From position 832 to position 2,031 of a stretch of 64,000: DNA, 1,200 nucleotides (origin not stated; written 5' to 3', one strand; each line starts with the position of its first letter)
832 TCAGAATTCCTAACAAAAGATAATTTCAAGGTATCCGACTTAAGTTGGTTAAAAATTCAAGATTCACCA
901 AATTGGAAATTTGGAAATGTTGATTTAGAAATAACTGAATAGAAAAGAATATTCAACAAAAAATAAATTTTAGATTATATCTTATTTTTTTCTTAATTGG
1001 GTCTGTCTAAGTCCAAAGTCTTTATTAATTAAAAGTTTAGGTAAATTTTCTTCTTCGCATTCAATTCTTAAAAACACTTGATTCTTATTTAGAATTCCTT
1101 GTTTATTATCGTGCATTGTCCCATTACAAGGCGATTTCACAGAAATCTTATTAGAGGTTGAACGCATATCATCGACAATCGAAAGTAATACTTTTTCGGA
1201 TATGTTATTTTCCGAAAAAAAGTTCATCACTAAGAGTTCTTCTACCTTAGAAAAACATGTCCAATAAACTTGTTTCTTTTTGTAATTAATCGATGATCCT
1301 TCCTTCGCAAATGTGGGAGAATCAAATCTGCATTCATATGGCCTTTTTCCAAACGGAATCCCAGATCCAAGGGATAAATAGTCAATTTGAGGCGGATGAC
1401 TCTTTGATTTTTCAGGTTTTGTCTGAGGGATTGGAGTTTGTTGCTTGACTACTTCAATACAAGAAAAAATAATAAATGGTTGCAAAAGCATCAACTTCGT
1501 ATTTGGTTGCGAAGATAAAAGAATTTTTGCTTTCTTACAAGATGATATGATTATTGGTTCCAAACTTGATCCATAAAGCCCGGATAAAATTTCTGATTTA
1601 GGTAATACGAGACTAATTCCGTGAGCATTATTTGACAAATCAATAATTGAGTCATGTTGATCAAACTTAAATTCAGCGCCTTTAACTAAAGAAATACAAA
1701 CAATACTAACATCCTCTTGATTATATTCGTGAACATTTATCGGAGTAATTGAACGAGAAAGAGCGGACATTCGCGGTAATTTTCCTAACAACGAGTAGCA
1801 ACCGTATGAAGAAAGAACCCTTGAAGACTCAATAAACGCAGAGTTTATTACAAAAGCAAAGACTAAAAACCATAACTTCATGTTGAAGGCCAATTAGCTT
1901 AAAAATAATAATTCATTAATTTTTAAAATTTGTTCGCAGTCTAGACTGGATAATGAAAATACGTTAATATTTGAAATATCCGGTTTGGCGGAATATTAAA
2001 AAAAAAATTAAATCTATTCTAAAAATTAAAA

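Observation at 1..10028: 10-kb cluster of eight tandem genes for signal-peptide, low-complexity secreted/surface proteins with no recognisable family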

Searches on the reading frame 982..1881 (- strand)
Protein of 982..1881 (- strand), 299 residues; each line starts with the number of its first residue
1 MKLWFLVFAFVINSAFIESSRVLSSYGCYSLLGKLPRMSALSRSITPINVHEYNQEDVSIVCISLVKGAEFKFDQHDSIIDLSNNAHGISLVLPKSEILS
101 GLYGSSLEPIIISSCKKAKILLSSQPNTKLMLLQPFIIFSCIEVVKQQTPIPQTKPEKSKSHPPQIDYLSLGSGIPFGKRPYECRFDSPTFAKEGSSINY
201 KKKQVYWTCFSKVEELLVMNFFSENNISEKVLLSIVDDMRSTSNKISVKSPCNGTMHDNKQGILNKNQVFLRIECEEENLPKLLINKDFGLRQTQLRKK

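Call 3: search_protein_families(library=pfam, proteins=[window:982-1881:-], max_evalue=1)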
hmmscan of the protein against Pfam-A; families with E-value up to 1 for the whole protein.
window:982-1881:- (299 aa): 0 families

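Call 7: list_cluster_members(proteins=[window:982-1881:-, window:2026-4560:-, window:4799-5401:-, window:5757-6470:+, window:7121-7624:+, window:7955-9103:-, window:9204-10028:-, window:10402-11094:+, window:379-942:+, window:11806-13011:+])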
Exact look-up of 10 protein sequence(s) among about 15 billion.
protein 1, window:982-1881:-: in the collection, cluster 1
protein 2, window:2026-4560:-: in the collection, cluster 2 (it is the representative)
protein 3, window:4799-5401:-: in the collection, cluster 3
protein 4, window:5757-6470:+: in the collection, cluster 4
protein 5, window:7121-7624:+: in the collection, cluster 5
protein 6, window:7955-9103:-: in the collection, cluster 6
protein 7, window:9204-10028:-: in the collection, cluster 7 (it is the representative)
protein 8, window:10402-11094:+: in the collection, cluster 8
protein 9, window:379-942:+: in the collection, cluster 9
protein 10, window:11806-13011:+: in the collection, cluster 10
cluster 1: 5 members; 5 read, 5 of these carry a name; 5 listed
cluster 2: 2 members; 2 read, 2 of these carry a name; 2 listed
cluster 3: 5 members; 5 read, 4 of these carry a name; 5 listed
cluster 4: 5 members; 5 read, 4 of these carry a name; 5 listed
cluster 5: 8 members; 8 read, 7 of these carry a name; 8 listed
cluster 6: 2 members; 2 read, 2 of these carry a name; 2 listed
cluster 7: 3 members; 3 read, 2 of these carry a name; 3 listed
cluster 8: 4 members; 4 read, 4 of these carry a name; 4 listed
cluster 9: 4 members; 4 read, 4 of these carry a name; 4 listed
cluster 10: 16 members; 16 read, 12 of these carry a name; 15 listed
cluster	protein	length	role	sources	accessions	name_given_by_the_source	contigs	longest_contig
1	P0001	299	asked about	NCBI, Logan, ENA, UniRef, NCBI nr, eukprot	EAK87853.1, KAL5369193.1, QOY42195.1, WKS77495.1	hypothetical protein [Cryptosporidium parvum Iowa II] | Uncharacterized protein n=2 Tax=Cryptosporidium parvum TaxID=5807 RepID=Q5CR18_CRYPI | QOY42195.1 hypothetical protein CPATCC_001811 [Cryptosporidium parvum]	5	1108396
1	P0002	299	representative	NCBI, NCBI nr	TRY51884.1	Uncharacterized protein CTYZ_00002002 [Cryptosporidium tyzzeri]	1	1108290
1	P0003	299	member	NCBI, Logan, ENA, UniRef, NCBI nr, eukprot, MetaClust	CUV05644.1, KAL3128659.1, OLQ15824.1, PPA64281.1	unnamed protein product [Cryptosporidium hominis] | Uncharacterized protein n=1 Tax=Cryptosporidium hominis TaxID=237895 ... | hypothetical protein [Cryptosporidium hominis TU502]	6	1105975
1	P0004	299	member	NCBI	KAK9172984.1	Uncharacterized protein cmbei_4002460 [Cryptosporidium meleagridis]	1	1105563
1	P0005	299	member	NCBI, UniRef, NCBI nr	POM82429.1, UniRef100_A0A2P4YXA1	hypothetical protein CmeUKMEL1_02350 [Cryptosporidium meleagridis] | Integral membrane protein n=1 Tax=Cryptosporidium meleagridis TaxID=93969 ...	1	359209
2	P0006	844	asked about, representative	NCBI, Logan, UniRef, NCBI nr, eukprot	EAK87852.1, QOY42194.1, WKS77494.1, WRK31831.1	hypothetical protein [Cryptosporidium parvum Iowa II] | Uncharacterized protein n=3 Tax=Cryptosporidium parvum TaxID=5807 RepID=Q5CR17_CRYPI | QOY42194.1 hypothetical protein CPATCC_001809 [Cryptosporidium parvum]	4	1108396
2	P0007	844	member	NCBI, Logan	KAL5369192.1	putative signal peptide-containing protein [Cryptosporidium parvum]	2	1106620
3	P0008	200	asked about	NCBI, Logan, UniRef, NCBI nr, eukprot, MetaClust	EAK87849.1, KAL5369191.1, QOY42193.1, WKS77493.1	hypothetical protein [Cryptosporidium parvum Iowa II] | Uncharacterized protein n=2 Tax=Cryptosporidium parvum TaxID=5807 RepID=Q5CR16_CRYPI | QOY42193.1 hypothetical protein CPATCC_001808 [Cryptosporidium parvum]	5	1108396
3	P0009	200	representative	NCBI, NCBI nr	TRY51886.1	Uncharacterized protein CTYZ_00002004 [Cryptosporidium tyzzeri]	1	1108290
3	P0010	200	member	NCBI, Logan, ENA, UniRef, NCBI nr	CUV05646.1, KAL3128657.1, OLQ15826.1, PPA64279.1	unnamed protein product [Cryptosporidium hominis] | Uncharacterized protein n=2 Tax=Cryptosporidium hominis TaxID=237895 ... | hypothetical protein [Cryptosporidium hominis TU502]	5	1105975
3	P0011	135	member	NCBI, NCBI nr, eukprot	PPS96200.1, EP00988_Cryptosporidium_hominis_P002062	Uncharacterized protein GY17_00001715 [Cryptosporidium hominis] | PPS96200.1 Uncharacterized protein GY17_00001715 [Cryptosporidium hominis]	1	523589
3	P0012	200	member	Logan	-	-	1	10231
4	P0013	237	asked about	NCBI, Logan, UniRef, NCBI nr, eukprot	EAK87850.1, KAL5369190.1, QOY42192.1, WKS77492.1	hypothetical protein [Cryptosporidium parvum Iowa II] | Uncharacterized protein n=2 Tax=Cryptosporidium parvum TaxID=5807 RepID=Q5CR15_CRYPI | QOY42192.1 hypothetical protein CPATCC_001807 [Cryptosporidium parvum]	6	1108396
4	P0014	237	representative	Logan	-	-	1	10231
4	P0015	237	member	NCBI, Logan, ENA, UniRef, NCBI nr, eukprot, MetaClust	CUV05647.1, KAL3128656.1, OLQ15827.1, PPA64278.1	unnamed protein product [Cryptosporidium hominis] | Uncharacterized protein n=1 Tax=Cryptosporidium hominis TaxID=237895 ... | hypothetical protein [Cryptosporidium hominis TU502]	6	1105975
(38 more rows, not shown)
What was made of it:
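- Checked: They match annotated C. parvum Iowa II proteins exactly, cgd4_2440 to cgd4_2520 (call 7).
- Identity: exact matches to C. parvum Iowa II proteins (call 7).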

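Call 34: find_encoding_contigs(protein=window:982-1881:-, flank=10000, max_places=3)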
Protein window:982-1881:- (299 aa): 24 contigs read that carry it; 2 places shown.
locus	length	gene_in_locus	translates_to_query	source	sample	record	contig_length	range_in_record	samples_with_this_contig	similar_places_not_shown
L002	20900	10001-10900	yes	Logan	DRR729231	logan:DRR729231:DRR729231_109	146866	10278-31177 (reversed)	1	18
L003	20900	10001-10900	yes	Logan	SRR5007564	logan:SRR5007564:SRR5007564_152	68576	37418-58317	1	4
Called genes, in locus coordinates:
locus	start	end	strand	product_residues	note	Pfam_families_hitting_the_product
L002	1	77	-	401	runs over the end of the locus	PF16450:Prot_ATP_ID_OB_C, PF05673:DUF815 (faint), PF13191:AAA_16 (faint), PF00004:AAA, PF07724:AAA_2 (weak), PF07728:AAA_5, PF13401:AAA_22 (faint), PF17862:AAA_lid_3 (weak)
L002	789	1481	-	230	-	-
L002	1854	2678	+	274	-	-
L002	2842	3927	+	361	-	-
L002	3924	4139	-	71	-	-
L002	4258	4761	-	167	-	-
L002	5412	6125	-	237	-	-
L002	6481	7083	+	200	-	-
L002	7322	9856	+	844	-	-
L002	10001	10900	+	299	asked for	-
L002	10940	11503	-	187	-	PF07986:TBCC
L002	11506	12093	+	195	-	-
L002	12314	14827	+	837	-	-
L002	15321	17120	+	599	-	PF13857:Ank_5 (faint), PF00023:Ank (faint), PF13637:Ank_4 (faint), PF13606:Ank_3 (faint), PF12796:Ank_2, PF00084:Sushi (weak)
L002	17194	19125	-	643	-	-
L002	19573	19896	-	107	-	PF01198:Ribosomal_L31e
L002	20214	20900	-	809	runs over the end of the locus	PF03635:Vps35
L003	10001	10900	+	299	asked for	-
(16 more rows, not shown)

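Call 39: predict_structure(alignment_id=A1)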
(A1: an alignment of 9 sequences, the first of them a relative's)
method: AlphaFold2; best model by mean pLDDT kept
length: 844 residues; sequences in the alignment: 9
mean_pLDDT: 33.3   pTM: 0.21
mean pLDDT of the five models: 33.3, 33.0, 33.0, 31.8, 28.9
residues with pLDDT >= 90: 0; 70-90: 0; 50-70: 1; < 50: 843
segments of 3 or more residues with pLDDT < 50: 1-757, 759-844
pLDDT, mean of each block of 10 residues (from residue 1): 30 30 27 30 35 38 37 25 25 27 31 33 27 27 28 33 30 33 32 34 33 36 39 37 33 31 34 37 35 28 29 29 31 31 37 36 31 34 38 34 33 34 34 41 41 36 33 29 31 33 32 27 27 28 26 30 33 39 40 36 40 35 29 32 36 36 35 32 32 31 33 30 27 33 40 42 40 36 41 40 37 37 39 35 27
secondary structure, 60 per line:
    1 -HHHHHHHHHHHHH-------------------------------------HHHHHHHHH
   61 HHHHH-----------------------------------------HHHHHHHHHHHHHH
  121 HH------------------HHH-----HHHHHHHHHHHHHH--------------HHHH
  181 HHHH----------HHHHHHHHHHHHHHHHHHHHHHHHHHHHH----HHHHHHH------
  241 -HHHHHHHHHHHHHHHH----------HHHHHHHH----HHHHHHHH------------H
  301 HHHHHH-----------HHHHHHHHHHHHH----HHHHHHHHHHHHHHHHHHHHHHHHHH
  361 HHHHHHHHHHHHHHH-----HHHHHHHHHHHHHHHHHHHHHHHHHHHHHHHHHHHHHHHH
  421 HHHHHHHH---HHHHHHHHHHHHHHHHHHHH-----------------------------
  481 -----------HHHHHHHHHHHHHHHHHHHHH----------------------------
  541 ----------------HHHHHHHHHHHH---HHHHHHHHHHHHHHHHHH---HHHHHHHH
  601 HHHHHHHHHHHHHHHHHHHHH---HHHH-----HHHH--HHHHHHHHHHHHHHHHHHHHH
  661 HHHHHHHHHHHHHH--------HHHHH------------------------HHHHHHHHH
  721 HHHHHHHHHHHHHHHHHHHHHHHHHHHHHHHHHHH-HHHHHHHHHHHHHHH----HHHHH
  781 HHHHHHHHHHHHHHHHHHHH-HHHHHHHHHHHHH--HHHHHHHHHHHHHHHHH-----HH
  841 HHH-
elements in order (helices of 4 or more, strands of 3 or more residues): H2-14 H52-65 H107-122 H149-162 H177-184 H195-223 H228-234 H242-257 H268-275 H280-287 H300-306 H318-330 H335-375 H381-428 H432-451 H492-512 H557-568 H572-589 H593-621 H625-628 H634-637 H640-674 H683-687 H712-755 H757-771 H776-800 H802-814 H817-833 H839-843

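Call 40: search_protein_representatives(alignment_id=A1)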
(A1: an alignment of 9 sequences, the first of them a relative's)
Query: 9 sequences, 847 profile positions. Proteins with E-value up to 0.001 (for the whole library): 4; up to 1e-10: 3; up to 1e-30: 3. The best 4 are listed.
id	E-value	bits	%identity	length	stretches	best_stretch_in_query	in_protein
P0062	0.0e+00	1177.1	-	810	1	1-847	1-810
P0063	0.0e+00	1104.2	-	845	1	1-846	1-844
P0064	3.0e-101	356.5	-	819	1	165-835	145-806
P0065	8.3e-06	40.7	-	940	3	527-667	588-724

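Call 41: list_cluster_members(proteins=[P0064, P0065, L002:12314-14827:+, L002:11506-12093:+, L002:15321-17120:+, L002:17194-19125:-])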
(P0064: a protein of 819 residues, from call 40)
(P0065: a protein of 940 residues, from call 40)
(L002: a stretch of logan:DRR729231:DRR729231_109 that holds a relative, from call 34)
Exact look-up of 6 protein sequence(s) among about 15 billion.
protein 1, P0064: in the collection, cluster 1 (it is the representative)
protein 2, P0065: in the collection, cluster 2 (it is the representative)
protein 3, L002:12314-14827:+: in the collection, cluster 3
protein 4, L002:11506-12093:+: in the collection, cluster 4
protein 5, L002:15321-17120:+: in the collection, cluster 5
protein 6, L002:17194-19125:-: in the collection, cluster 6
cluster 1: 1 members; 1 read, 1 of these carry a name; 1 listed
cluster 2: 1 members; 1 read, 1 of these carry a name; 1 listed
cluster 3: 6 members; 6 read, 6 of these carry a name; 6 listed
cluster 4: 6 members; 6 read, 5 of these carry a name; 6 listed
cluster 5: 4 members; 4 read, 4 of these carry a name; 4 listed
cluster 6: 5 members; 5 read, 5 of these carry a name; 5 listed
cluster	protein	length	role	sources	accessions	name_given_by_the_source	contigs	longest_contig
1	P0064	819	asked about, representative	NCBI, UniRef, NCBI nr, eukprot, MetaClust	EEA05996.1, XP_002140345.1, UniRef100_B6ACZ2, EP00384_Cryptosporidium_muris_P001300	uncharacterized protein CMU_017490 [Cryptosporidium muris RN66] | Uncharacterized protein n=1 Tax=Cryptosporidium muris (strain RN66) TaxID=441375 ... | XP_002140345.1 hypothetical protein [Cryptosporidium muris RN66]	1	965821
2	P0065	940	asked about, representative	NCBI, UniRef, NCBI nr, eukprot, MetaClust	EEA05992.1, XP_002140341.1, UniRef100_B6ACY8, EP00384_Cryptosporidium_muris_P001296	uncharacterized protein CMU_017450 [Cryptosporidium muris RN66] | Uncharacterized protein n=1 Tax=Cryptosporidium muris (strain RN66) TaxID=441375 ... | XP_002140341.1 hypothetical protein [Cryptosporidium muris RN66]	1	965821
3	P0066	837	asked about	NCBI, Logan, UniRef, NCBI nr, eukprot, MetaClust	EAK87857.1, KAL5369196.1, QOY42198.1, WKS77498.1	hypothetical protein [Cryptosporidium parvum Iowa II] | Uncharacterized protein n=2 Tax=Cryptosporidium parvum TaxID=5807 RepID=Q5CR21_CRYPI | QOY42198.1 hypothetical protein CPATCC_001814 [Cryptosporidium parvum]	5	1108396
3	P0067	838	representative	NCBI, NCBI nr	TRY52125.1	Uncharacterized protein CTYZ_00001999 [Cryptosporidium tyzzeri]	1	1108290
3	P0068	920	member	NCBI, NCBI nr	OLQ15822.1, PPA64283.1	hypothetical protein ChUKH1_03920 [Cryptosporidium hominis] | hypothetical protein ChTU502y2012_295g0440 [Cryptosporidium hominis]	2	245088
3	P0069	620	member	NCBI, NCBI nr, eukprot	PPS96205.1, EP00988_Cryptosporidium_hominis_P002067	Uncharacterized protein GY17_00001710 [Cryptosporidium hominis] | PPS96205.1 Uncharacterized protein GY17_00001710 [Cryptosporidium hominis]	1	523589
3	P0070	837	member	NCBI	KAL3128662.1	putative signal peptide-containing protein [Cryptosporidium hominis]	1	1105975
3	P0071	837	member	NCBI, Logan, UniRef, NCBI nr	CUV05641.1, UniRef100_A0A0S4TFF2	unnamed protein product [Cryptosporidium hominis] | Uncharacterized protein n=2 Tax=Cryptosporidium hominis TaxID=237895 ...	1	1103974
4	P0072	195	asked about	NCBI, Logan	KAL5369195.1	putative signal peptide-containing protein [Cryptosporidium parvum]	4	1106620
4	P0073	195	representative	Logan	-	-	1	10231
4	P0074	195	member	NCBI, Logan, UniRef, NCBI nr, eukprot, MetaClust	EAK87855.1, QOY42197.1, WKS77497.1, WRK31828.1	hypothetical protein [Cryptosporidium parvum Iowa II] | Uncharacterized protein n=2 Tax=Cryptosporidium parvum TaxID=5807 RepID=Q5CR20_CRYPI | QOY42197.1 hypothetical protein CPATCC_001813 [Cryptosporidium parvum]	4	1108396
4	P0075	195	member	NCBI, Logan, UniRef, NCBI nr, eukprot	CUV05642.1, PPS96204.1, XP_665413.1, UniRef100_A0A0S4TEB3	unnamed protein product [Cryptosporidium hominis] | Transmembrane protein n=1 Tax=Cryptosporidium hominis TaxID=237895 RepID=A0A0S4TEB3_CRYHO | hypothetical protein [Cryptosporidium hominis TU502]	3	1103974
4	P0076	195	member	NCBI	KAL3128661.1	putative signal peptide-containing protein [Cryptosporidium hominis]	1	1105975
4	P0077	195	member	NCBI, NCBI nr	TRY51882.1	Uncharacterized protein CTYZ_00002000 [Cryptosporidium tyzzeri]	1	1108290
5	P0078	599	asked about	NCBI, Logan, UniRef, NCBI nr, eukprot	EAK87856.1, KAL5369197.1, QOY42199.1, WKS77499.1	extracelllular membrane associated protein with a signal peptide, 5 ankyrin repeats, ... | Extracellular membrane associated protein with a signal peptide, 5 ankyrin repeats, SUSHI ... | QOY42199.1 hypothetical protein CPATCC_001815 [Cryptosporidium parvum]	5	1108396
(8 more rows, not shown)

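Call 42: find_encoding_contigs(protein=P0064, flank=10000, max_places=1)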
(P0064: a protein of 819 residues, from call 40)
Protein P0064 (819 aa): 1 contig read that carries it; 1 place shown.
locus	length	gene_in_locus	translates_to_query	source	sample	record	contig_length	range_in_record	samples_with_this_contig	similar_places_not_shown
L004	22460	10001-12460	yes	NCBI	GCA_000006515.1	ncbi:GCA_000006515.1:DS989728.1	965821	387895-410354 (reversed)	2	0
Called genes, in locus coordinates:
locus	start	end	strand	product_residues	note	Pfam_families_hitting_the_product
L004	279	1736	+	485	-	-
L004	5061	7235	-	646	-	-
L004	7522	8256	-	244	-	-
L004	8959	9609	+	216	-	-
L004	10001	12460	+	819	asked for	-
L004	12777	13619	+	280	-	-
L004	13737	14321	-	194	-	PF07986:TBCC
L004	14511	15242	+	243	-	-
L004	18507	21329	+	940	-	-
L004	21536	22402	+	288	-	-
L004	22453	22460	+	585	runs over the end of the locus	PF13637:Ank_4 (faint), PF00023:Ank (faint), PF13606:Ank_3 (faint), PF13857:Ank_5 (faint), PF12796:Ank_2, PF00084:Sushi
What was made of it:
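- Small signal-peptide genes (cgd4_2480, cgd4_2440) precede each large gene on the same strand (calls 34, 42).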

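Call 45: find_homologous_proteins(query=window:982-1881:-, max_evalue=0.01)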
Query window:982-1881:- (299 aa): 10 proteins with E <= 0.01 among 836 candidates.
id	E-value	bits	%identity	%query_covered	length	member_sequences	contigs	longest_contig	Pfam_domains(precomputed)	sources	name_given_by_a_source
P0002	7.0e-190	647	97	100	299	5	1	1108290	-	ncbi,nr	ncbi:Uncharacterized protein CTYZ_00002002 [Cryptosporidium tyzzeri]|nr:Uncharacterized protein CTYZ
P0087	9.6e-173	591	89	100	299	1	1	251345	-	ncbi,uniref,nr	ncbi:uncharacterized protein ELE39_001667 [Cryptosporidium sp. chipmunk genotype I]|uniref:uncharact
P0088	2.2e-145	501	78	100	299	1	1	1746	-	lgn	-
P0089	2.4e-136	472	73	100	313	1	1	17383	-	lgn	-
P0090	3.9e-136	471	74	100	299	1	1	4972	-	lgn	-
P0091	5.6e-127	441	79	88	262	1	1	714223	-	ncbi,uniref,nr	ncbi:uncharacterized protein cubi_01406 [Cryptosporidium ubiquitum]|uniref:Uncharacterized protein n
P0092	3.5e-126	438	67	100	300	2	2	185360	-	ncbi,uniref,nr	ncbi:putative signal peptide-containing protein [Cryptosporidium canis]|uniref:Signal peptide-contai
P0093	1.4e-121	423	65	100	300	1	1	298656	-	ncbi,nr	ncbi:hypothetical protein HWI79_180 [Cryptosporidium felis]|nr:hypothetical protein HWI79_180 [Crypt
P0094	1.7e-79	285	49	93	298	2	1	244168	-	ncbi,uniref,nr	ncbi:hypothetical protein FG379_003017 [Cryptosporidium bovis]|uniref:uncharacterized protein n=1 Ta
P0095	5.0e-74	267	49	91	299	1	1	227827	-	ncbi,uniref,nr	ncbi:hypothetical protein FG386_000765 [Cryptosporidium ryanae]|uniref:uncharacterized protein n=1 T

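Call 50: search_solved_structures(query=A2, max_evalue=10)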
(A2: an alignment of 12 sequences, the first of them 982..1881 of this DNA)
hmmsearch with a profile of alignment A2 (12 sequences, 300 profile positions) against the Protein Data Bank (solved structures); distinct sequences matched with E-value up to 10: 4.
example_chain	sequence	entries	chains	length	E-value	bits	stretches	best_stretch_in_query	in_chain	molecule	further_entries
5zea_A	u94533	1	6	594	1.5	11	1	224-281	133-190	V-type sodium ATPase catalytic subunit A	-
7coq_A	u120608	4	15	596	1.5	11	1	224-281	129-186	V-type sodium ATPase catalytic subunit A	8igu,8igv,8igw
3vr2_A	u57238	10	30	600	1.5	11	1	224-281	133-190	V-type sodium ATPase catalytic subunit A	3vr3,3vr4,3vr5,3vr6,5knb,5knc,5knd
7dqc_A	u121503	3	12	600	1.5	11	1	224-281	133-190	V-type sodium ATPase catalytic subunit A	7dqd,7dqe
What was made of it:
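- On Apicomplexan 6-Cys (s48/45) or SRS surface-antigen domains (considered for cgd4_2460): No PDB sequence relative (call 50).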

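Call 51: search_solved_structures(query=A1, max_evalue=10)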
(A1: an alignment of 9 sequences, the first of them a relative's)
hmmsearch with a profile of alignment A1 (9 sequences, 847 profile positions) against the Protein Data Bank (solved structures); distinct sequences matched with E-value up to 10: 2.
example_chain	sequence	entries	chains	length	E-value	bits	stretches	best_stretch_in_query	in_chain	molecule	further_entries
9snk_B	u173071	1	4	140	0.071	14.4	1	194-271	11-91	YjlC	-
9pxk_E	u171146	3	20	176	0.082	14.2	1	192-250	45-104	NDH-2 membrane coupling protein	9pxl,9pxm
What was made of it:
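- Tried and rejected: PDB profile searches with the cgd4_2470 and cgd4_2460 alignments gave nothing (calls 50, 51).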

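Call 58: predict_structure(alignment_id=A3)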
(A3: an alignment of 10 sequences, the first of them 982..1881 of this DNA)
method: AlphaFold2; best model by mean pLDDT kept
length: 299 residues; sequences in the alignment: 10
mean_pLDDT: 37.3   pTM: 0.27
mean pLDDT of the five models: 37.3, 31.8, 28.9, 28.4, 27.9
residues with pLDDT >= 90: 0; 70-90: 0; 50-70: 40; < 50: 259
segments of 3 or more residues with pLDDT < 50: 4-6, 11-202, 218-238, 251-265, 276-299
pLDDT, mean of each block of 10 residues (from residue 1): 50 37 33 32 29 33 32 38 33 27 25 35 34 31 31 29 33 36 44 35 50 52 36 39 54 48 50 47 36 32
secondary structure, 60 per line:
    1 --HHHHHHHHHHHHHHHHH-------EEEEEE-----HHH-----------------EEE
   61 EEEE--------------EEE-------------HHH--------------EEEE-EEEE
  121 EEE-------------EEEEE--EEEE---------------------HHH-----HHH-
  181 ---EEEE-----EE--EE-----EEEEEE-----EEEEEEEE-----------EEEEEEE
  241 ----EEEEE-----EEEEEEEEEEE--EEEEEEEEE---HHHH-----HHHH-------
elements in order: H3-19 E27-32 E58-64 E79-81 E112-115 E117-123 E137-141 E144-147 E184-187 E204-209 E215-222 E234-240 E245-249 E255-265 E268-276 H280-283 H289-292
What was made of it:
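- On Apicomplexan 6-Cys (s48/45) or SRS surface-antigen domains (considered for cgd4_2460): The AlphaFold2 model is beta-rich but unusable at pLDDT 37 (call 58).
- AlphaFold2 failed on both proteins tried (pLDDT 33 and 37; calls 39, 58), so no fold supports any function.
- Tried and rejected: AlphaFold2 on cgd4_2470 (9-sequence alignment, pLDDT 33) and on cgd4_2460 (10 sequences, pLDDT 37) gave unusable models (calls 39, 58).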

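Call 71: search_protein_families(library=pfam, alignment_id=A2, max_evalue=1)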
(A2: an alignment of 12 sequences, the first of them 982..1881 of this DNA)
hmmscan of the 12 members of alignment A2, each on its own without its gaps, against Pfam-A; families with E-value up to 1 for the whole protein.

A. member 1, window:982-1881:- (299 aa): 0 families

B. families by the number of members that match (of 12 scanned): 1 family
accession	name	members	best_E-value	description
PF05201.20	GlutR_N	1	0.05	Glutamyl-tRNAGlu reductase, N-terminal domain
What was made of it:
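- On Apicomplexan 6-Cys (s48/45) or SRS surface-antigen domains (considered for cgd4_2460): No Pfam hit for any of 12 family members at E <= 1 (call 71).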
